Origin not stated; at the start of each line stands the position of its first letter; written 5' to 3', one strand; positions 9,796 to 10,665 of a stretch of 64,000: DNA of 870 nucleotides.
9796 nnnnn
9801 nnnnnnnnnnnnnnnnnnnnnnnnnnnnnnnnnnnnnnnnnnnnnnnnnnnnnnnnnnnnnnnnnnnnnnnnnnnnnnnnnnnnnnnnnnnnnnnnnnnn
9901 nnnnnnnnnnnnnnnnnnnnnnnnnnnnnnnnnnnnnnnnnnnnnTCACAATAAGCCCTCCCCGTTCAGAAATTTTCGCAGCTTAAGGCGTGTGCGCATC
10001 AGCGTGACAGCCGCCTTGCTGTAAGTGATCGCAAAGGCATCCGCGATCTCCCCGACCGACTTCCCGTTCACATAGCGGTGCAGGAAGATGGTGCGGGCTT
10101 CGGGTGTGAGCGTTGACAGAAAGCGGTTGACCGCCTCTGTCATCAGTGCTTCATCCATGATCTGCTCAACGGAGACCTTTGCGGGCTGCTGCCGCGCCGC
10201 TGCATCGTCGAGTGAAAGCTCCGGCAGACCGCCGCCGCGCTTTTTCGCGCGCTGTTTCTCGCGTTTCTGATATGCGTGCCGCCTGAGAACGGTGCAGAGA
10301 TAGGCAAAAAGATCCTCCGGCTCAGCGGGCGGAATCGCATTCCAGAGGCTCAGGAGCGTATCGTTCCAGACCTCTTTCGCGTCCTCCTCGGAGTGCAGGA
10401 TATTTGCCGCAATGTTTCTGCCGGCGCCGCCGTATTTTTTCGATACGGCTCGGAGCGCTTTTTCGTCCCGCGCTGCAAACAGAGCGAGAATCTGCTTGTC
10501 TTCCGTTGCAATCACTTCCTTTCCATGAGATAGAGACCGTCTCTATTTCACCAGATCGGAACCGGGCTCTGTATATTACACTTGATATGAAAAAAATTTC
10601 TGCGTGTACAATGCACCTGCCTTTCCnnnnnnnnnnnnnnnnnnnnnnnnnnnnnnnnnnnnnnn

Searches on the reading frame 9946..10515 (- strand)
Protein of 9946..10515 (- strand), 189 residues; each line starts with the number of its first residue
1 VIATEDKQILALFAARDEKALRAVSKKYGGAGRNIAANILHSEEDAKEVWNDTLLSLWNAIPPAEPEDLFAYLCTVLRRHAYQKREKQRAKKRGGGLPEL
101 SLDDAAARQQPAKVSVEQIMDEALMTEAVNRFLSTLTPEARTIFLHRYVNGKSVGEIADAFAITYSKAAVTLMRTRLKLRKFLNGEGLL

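Call 5: search_protein_families(library=ncbifam, proteins=[window:9946-10515:-], max_evalue=1)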
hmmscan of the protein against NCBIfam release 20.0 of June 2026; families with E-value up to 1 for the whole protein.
window:9946-10515:- (189 aa): 81 families (the best 25 are shown)
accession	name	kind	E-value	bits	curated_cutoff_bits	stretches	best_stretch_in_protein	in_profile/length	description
TIGR02937.1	sigma70-ECF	superfamily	2.9e-18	66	42.9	1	20-183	2-165/165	sigma-70 family RNA polymerase sigma factor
TIGR02985.1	Sig70_bacteroi1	subfamily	2.2e-15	57.2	126.4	1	25-183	7-162/162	RNA polymerase sigma-70 factor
NF058625.1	sigma_PG0214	equivalog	2e-13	50.4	130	1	35-184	20-162/170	GFO_1088 family ECF-type sigma factor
NF008888.0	PRK11922.1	equivalog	7.3e-13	48.7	204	1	3-184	14-197/231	RNA polymerase sigma factor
NF009176.0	PRK12524.1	equivalog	3e-11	43.5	264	1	3-180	10-181/196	RNA polymerase sigma factor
TIGR02989.1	Sig-70_gvs1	subfamily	2.2e-10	40.7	124.55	1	30-181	12-156/158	RNA polymerase sigma-70 factor, Rhodopirellula/Verrucomicrobium family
NF007227.0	PRK09645.1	subfamily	9.8e-10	38.6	202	1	15-164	9-151/177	sigma-70 family RNA polymerase sigma factor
NF004113.0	PRK05602.1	equivalog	1.3e-09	37.9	208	1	4-186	30-204/211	RNA polymerase sigma factor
NF009172.0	PRK12519.1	subfamily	1.6e-09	37.6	222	1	4-185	14-191/194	RNA polymerase sigma factor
NF009190.0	PRK12538.1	equivalog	2.8e-09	37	303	1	2-185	46-221/233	RNA polymerase sigma factor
TIGR02957.1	SigX4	subfamily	7.8e-08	31.8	323.25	1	34-178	12-149/281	RNA polymerase sigma-70 factor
NF009189.0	PRK12537.1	equivalog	2.1e-07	30.7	261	1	10-163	14-161/182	RNA polymerase sigma factor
TIGR02983.1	SigE-fam_strep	subfamily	4.1e-07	30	141.55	1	35-183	22-158/162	SigE family RNA polymerase sigma factor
NF009177.0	PRK12525.1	subfamily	7e-07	29.3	266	1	43-169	33-152/168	RNA polymerase sigma factor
NF009171.0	PRK12518.1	equivalog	8.1e-07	29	208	1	3-188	11-189/191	RNA polymerase sigma factor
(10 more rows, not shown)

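Call 76: search_protein_families(library=pfam, proteins=[window:9946-10515:-], max_evalue=0.1)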
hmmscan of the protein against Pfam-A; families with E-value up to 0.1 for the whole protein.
window:9946-10515:- (189 aa): 7 families
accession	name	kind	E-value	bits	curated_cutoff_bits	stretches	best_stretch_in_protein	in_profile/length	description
PF07638.17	Sigma70_ECF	-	1.8e-10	41.4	21.1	1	65-177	71-177/185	ECF sigma factor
PF08281.18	Sigma70_r4_2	-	1.4e-09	37.8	25.7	1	128-179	3-54/54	Sigma-70, region 4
PF04542.20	Sigma70_r2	-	1e-05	25.7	24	1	32-89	9-69/71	Sigma-70 region 2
PF04545.22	Sigma70_r4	-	0.00015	21.7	24.1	1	133-180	2-49/50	Sigma-70, region 4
PF25257.1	DUF7858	-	0.032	14.7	27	1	127-175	34-84/170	Family of unknown function (DUF7858)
PF07813.17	LTXXQ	-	0.053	14.7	24.3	0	83-142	39-94/100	LTXXQ motif family protein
PF07181.17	VirC2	-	0.092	12.5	25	0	97-182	40-123/202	VirC2 protein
